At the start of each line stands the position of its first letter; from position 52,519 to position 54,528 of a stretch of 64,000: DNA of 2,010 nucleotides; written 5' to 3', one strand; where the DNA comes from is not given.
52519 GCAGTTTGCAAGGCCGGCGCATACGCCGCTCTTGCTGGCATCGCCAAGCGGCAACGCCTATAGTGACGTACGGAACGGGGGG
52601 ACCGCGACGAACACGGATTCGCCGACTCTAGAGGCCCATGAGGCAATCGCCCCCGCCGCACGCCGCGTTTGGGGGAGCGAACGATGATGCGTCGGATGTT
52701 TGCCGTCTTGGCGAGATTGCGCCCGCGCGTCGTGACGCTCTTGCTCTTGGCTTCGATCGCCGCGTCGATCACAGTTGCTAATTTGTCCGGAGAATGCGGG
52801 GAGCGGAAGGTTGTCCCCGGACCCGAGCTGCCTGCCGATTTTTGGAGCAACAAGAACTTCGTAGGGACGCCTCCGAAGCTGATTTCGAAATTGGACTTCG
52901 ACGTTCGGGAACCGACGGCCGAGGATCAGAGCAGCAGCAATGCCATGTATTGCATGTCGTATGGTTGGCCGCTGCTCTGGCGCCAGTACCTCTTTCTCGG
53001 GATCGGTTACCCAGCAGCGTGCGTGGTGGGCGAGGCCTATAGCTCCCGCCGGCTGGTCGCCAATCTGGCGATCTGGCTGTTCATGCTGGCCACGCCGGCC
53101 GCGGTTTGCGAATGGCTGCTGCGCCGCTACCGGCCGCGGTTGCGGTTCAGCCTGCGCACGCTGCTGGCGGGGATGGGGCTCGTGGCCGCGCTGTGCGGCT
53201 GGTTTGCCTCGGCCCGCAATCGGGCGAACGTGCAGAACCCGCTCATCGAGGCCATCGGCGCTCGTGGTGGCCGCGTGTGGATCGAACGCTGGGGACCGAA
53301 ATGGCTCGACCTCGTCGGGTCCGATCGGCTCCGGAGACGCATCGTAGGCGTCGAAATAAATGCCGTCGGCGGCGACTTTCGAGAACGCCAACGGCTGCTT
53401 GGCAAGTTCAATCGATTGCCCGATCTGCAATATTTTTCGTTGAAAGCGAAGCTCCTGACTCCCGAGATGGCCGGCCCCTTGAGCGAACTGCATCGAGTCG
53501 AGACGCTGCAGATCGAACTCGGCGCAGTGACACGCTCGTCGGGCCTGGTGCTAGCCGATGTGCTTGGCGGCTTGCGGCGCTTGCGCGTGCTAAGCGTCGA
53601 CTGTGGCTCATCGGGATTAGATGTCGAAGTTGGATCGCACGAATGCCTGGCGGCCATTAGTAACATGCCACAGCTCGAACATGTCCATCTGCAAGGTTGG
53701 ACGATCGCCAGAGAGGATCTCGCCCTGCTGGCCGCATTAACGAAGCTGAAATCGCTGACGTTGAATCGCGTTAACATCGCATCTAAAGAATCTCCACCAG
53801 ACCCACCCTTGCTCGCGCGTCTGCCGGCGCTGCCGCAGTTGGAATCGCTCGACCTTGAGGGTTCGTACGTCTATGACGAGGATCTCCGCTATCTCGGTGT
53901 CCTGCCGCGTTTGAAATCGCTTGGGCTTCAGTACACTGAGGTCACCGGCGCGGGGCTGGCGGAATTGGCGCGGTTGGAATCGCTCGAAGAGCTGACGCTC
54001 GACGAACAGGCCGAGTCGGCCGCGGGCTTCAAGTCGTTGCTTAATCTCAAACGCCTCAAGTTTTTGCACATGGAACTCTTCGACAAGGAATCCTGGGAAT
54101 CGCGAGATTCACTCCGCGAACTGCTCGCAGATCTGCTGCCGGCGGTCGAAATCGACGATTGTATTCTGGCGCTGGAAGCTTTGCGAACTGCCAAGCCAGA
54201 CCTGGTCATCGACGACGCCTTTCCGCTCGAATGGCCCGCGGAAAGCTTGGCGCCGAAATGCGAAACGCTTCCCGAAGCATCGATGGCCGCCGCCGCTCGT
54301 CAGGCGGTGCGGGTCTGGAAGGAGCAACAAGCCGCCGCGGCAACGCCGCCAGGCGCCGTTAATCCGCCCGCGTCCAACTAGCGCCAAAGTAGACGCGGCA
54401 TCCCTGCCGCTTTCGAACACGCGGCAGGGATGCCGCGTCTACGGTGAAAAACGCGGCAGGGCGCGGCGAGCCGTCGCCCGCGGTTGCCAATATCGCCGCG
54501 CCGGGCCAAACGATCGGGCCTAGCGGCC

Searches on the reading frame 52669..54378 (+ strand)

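Call 56: search_protein_families(library=pfam, proteins=[window:52669-54378:+], max_evalue=0.00001)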
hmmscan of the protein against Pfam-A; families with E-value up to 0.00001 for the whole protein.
window:52669-54378:+ (570 aa): 1 family
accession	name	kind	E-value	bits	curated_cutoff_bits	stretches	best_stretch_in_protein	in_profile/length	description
PF23598.1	LRR_14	-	3.3e-13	49.6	40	1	247-424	89-250/353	Leucine-rich repeat region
